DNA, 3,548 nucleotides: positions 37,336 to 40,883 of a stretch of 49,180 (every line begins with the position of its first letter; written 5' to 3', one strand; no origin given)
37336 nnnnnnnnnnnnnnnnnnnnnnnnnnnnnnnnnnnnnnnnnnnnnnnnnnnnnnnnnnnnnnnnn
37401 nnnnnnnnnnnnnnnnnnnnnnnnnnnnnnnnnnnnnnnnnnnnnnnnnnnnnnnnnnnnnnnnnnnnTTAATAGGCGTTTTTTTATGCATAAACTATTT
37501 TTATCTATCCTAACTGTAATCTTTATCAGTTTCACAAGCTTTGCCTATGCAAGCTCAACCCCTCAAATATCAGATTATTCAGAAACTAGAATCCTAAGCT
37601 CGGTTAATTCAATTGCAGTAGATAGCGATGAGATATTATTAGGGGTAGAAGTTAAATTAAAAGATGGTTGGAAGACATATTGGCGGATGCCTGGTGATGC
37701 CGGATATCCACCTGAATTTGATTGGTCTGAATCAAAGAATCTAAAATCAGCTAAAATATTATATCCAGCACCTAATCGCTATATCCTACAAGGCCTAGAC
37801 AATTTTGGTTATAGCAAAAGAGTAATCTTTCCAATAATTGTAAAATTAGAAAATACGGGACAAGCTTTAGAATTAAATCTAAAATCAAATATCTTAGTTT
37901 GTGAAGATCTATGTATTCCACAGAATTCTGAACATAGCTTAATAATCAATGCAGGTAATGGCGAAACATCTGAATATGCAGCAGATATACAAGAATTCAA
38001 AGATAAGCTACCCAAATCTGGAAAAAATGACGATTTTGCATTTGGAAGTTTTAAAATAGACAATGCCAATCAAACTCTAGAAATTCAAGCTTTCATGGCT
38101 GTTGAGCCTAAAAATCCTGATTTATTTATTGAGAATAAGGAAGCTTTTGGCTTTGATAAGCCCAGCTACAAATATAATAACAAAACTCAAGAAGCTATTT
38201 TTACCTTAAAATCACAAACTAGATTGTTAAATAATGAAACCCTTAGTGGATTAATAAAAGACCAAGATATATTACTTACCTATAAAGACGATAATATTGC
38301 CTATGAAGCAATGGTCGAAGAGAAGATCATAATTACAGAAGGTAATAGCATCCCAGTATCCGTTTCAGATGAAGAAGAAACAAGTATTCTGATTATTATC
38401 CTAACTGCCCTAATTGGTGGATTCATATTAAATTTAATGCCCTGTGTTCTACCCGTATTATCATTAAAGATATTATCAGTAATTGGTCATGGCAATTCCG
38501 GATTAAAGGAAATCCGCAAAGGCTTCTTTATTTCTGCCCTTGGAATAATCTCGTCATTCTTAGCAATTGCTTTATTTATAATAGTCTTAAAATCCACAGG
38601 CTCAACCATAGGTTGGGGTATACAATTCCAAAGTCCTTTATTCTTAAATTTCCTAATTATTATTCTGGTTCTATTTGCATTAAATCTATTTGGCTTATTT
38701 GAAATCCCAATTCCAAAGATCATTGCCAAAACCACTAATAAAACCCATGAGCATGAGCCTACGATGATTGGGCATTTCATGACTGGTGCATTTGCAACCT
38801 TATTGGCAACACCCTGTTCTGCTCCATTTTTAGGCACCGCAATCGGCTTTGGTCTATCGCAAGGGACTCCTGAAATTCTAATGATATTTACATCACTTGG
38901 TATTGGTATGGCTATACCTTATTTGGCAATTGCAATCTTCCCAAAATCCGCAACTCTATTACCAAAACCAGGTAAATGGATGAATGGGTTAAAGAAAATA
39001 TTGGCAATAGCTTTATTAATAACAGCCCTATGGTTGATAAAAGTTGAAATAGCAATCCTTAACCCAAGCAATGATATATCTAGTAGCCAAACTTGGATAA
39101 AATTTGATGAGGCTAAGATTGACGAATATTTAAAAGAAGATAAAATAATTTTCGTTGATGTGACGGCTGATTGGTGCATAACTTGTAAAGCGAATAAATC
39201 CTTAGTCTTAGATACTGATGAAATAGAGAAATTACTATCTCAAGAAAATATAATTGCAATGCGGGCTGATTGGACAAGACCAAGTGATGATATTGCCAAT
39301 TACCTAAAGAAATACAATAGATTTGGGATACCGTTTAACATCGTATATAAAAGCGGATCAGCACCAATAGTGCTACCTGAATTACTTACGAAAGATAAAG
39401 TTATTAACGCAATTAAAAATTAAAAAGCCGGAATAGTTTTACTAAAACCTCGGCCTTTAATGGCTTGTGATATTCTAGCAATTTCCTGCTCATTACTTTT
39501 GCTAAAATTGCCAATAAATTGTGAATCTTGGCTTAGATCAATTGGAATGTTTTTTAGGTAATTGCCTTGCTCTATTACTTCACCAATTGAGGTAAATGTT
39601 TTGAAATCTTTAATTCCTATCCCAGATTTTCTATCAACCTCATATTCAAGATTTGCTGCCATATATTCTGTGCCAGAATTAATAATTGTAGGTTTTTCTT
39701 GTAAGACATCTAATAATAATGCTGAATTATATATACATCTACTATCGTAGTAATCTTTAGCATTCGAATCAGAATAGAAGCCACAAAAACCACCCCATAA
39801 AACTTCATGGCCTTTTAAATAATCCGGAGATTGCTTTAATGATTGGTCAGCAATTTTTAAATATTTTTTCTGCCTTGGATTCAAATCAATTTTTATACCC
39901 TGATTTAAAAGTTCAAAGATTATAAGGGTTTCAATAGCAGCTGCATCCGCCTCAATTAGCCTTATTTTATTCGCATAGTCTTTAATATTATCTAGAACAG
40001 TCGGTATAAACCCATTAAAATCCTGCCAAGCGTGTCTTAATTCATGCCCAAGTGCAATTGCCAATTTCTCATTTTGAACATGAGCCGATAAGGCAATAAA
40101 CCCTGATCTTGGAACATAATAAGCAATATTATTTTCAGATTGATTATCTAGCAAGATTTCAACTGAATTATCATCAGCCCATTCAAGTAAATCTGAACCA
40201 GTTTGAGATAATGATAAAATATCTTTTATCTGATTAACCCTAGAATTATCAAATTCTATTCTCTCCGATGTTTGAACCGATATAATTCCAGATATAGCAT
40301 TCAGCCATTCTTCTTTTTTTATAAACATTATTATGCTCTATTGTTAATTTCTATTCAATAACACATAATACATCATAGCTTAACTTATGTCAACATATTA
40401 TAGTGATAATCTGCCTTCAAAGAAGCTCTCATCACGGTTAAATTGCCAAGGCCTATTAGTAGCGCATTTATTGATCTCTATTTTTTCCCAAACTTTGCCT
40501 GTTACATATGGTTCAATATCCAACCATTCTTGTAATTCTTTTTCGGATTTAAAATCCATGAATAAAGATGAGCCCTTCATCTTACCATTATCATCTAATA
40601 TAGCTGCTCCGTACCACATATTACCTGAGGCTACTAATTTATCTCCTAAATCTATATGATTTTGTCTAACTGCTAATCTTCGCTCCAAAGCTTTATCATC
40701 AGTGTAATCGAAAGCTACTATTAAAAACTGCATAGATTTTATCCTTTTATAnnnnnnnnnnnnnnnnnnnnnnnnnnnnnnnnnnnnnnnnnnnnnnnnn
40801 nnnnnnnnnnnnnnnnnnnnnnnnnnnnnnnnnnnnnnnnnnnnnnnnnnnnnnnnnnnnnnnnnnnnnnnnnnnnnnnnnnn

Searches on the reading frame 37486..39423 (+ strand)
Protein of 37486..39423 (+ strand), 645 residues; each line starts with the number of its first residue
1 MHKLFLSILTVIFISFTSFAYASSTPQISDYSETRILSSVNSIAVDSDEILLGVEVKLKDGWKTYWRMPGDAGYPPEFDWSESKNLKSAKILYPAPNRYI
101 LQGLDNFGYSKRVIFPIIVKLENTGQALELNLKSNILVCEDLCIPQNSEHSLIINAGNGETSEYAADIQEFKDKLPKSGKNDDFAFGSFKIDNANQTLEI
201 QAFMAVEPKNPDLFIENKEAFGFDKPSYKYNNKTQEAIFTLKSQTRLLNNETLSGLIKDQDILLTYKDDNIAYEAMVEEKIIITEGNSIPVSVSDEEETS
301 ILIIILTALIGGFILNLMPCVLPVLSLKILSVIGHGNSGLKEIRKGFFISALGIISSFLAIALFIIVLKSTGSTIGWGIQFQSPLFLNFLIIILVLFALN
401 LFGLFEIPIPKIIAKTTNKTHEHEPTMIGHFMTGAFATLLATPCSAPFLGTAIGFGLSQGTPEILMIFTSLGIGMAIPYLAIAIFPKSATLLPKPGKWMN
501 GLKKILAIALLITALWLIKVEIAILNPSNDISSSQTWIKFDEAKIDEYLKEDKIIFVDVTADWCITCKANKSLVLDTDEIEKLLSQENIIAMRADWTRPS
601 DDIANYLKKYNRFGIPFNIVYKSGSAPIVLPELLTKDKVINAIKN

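Call 18: search_protein_families(library=pfam, max_evalue=0.001, proteins=[window:37486-39423:+])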
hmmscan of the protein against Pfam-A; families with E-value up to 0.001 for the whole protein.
window:37486-39423:+ (645 aa): 3 families
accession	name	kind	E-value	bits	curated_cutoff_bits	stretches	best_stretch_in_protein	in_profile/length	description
PF02683.22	DsbD_TM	-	5.7e-26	91.6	27.1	1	302-519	2-216/219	Cytochrome C biogenesis protein transmembrane domain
PF11412.14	DsbD_N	-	1.3e-16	61.1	25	1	44-150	14-114/119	Thiol:disulfide interchange protein DsbD, N-terminal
PF13899.12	Thioredoxin_7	-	3.8e-13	49.8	27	1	537-621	2-81/83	Thioredoxin-like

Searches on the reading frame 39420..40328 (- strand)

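Call 91: search_protein_families(library=pfam, max_evalue=0.001, proteins=[window:39420-40328:-])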
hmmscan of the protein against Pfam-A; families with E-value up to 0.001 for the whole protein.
window:39420-40328:- (302 aa): 1 family
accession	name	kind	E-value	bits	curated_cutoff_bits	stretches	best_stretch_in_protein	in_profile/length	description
PF20573.4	DUF6782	-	2.1e-24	86.5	27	1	27-196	27-200/241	Putative metallopeptidase family (DUF6782)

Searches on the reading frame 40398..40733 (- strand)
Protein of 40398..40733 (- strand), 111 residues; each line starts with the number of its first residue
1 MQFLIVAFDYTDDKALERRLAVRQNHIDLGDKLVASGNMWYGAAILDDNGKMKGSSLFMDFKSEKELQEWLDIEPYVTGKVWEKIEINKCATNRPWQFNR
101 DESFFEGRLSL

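Call 91: search_protein_families(library=pfam, max_evalue=0.001, proteins=[window:40398-40733:-])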
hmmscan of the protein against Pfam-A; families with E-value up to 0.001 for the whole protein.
window:40398-40733:- (111 aa): 1 family
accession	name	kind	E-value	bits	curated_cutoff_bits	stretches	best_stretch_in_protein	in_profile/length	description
PF03795.20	YCII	-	6.2e-10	39.9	24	1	5-87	3-91/95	YCII-related domain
